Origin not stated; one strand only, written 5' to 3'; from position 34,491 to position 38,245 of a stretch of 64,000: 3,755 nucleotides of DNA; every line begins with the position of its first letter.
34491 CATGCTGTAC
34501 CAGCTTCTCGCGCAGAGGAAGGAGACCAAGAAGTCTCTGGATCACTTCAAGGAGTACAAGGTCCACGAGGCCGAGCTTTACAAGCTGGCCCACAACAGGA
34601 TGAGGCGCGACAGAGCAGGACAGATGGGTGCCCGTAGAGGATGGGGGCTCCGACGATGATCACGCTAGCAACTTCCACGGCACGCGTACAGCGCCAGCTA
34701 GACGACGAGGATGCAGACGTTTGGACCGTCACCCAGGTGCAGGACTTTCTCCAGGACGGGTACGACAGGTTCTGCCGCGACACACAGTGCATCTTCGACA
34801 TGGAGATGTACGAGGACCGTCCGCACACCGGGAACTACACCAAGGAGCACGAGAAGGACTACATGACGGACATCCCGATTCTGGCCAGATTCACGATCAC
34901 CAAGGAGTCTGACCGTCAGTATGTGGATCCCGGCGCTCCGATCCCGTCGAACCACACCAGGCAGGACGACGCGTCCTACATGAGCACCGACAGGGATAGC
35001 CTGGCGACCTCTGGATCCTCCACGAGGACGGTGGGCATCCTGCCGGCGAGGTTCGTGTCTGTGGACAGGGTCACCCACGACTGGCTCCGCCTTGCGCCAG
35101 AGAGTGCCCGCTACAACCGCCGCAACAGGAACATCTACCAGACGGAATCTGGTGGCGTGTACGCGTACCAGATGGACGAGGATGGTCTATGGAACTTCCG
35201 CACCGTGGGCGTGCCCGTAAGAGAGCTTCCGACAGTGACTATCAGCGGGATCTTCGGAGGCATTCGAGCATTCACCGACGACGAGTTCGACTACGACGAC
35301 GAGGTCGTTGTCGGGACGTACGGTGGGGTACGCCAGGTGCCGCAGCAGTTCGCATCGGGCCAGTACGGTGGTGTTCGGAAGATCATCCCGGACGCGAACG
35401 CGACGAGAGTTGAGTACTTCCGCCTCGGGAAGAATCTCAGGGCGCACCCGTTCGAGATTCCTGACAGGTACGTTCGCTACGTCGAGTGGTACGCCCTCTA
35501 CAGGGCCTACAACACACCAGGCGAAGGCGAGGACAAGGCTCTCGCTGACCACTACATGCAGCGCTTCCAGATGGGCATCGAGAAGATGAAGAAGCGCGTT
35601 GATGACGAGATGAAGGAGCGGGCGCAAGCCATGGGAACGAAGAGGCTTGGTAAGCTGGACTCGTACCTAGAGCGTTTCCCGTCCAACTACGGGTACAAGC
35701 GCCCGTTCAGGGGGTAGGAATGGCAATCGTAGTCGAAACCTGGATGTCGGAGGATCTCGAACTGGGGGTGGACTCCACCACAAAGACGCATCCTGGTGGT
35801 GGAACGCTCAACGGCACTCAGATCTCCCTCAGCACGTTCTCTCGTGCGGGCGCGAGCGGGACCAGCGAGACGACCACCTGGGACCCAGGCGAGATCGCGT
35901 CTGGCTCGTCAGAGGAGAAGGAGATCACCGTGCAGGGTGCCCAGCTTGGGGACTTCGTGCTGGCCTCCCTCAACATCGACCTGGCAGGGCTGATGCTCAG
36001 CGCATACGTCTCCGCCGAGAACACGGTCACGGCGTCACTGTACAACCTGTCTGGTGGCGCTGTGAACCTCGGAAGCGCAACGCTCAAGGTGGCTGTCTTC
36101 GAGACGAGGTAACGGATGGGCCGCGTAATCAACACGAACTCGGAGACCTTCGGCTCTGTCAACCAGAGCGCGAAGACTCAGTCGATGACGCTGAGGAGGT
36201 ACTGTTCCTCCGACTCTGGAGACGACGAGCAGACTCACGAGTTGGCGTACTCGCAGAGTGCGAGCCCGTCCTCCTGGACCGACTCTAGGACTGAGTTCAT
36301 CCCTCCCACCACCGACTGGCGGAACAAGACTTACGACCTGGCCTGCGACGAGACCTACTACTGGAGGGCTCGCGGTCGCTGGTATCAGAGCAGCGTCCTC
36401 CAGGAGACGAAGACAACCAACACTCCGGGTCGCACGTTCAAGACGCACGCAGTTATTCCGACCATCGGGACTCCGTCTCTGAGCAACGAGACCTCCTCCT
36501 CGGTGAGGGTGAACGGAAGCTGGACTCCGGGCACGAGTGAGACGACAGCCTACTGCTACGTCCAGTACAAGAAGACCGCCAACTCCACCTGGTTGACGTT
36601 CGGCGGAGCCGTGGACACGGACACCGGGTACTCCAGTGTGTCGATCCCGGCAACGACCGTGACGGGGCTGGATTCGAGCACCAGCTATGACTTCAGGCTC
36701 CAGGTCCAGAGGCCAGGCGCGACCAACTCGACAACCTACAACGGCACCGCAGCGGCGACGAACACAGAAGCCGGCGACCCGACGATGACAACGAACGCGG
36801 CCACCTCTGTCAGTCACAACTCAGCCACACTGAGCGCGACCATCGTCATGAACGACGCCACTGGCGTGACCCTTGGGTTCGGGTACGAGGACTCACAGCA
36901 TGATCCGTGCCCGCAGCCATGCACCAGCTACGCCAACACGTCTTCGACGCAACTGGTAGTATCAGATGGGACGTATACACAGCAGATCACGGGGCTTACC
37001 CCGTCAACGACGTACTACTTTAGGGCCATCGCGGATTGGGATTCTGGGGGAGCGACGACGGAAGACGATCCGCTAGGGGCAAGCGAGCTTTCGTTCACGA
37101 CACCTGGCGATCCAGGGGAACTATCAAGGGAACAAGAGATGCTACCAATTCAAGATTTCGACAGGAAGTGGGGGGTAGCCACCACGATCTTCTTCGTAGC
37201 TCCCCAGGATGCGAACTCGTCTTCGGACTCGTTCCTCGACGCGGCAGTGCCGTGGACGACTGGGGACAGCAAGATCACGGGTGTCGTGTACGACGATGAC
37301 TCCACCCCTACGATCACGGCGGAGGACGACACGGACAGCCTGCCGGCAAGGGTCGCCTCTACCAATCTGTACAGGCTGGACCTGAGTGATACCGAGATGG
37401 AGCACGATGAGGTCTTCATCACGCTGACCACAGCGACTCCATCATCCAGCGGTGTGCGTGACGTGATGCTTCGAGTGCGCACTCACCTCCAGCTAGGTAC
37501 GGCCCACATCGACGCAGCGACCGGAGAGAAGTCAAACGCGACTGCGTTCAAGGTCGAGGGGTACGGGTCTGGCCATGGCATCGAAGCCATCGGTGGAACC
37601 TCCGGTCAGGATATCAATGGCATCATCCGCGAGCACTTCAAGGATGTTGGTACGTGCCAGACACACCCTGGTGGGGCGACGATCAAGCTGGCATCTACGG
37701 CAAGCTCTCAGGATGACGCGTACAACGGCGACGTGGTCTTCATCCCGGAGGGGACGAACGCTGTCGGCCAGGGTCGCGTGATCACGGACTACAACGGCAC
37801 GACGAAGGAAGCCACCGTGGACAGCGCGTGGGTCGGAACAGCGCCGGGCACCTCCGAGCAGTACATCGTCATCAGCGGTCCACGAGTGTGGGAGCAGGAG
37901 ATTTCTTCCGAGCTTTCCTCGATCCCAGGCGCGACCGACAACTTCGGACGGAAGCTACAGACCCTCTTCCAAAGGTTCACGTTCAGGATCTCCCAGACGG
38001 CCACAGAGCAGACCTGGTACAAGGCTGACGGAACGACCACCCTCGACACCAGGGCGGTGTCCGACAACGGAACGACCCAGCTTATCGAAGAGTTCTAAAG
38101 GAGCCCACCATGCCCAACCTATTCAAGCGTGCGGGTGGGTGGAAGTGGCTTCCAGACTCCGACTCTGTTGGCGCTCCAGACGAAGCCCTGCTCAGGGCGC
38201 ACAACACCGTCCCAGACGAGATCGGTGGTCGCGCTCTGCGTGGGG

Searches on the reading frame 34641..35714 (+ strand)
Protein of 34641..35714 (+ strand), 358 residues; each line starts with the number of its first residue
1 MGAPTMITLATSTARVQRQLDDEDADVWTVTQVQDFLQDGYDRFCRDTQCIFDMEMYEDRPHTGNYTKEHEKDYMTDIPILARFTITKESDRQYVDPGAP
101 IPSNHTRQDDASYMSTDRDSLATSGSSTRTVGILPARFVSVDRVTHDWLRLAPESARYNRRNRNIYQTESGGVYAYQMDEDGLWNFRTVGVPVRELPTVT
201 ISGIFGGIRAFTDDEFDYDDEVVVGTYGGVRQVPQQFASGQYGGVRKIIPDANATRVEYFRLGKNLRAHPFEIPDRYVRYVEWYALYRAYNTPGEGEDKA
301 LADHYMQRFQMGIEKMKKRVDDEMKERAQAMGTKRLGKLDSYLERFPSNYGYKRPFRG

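Call 19: search_protein_families(library=phrogs, proteins=[window:34641-35714:+], max_evalue=0.001)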
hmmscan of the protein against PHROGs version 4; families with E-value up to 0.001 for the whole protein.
window:34641-35714:+ (358 aa): 1 family
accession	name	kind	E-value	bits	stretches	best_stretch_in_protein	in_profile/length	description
phrog_399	-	head and packaging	1.2e-08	35.9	1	267-330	150-213/220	structural protein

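Call 108: search_protein_families(library=pfam, proteins=[window:34641-35714:+], max_evalue=0.001)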
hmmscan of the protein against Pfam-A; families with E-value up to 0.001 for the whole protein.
window:34641-35714:+ (358 aa): 1 family
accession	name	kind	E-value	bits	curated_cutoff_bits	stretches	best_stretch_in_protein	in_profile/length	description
PF24175.2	SU10_adaptor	-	4e-08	34.4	27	0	163-321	43-185/194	SU10 adaptor protein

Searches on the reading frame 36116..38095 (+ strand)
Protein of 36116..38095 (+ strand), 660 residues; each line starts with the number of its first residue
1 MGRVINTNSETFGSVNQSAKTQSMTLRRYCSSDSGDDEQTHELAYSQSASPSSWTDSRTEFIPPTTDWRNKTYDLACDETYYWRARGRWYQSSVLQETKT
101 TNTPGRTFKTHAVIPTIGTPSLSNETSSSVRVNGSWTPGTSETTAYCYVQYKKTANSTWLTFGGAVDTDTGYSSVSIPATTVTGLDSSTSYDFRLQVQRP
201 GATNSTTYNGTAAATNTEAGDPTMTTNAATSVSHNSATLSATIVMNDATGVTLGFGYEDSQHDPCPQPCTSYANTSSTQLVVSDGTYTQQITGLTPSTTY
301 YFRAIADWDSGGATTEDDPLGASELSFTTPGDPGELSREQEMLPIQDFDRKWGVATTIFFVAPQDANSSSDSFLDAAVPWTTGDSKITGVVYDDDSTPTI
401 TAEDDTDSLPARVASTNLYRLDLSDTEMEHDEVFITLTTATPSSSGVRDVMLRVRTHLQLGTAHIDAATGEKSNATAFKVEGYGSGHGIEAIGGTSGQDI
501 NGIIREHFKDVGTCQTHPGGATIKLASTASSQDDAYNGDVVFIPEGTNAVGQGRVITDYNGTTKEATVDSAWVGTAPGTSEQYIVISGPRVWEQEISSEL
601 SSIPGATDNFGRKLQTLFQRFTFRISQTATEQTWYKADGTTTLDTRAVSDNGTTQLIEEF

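Call 19: search_protein_families(library=phrogs, proteins=[window:36116-38095:+], max_evalue=0.001)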
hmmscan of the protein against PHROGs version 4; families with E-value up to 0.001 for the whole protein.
window:36116-38095:+ (660 aa): 0 families

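Call 108: search_protein_families(library=pfam, proteins=[window:36116-38095:+], max_evalue=0.001)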
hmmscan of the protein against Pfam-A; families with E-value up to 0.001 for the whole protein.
window:36116-38095:+ (660 aa): 1 family
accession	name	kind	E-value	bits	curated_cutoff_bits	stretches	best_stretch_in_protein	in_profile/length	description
PF00041.27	fn3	-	7.4e-05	23.3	25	0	121-198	7-69/84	Fibronectin type III domain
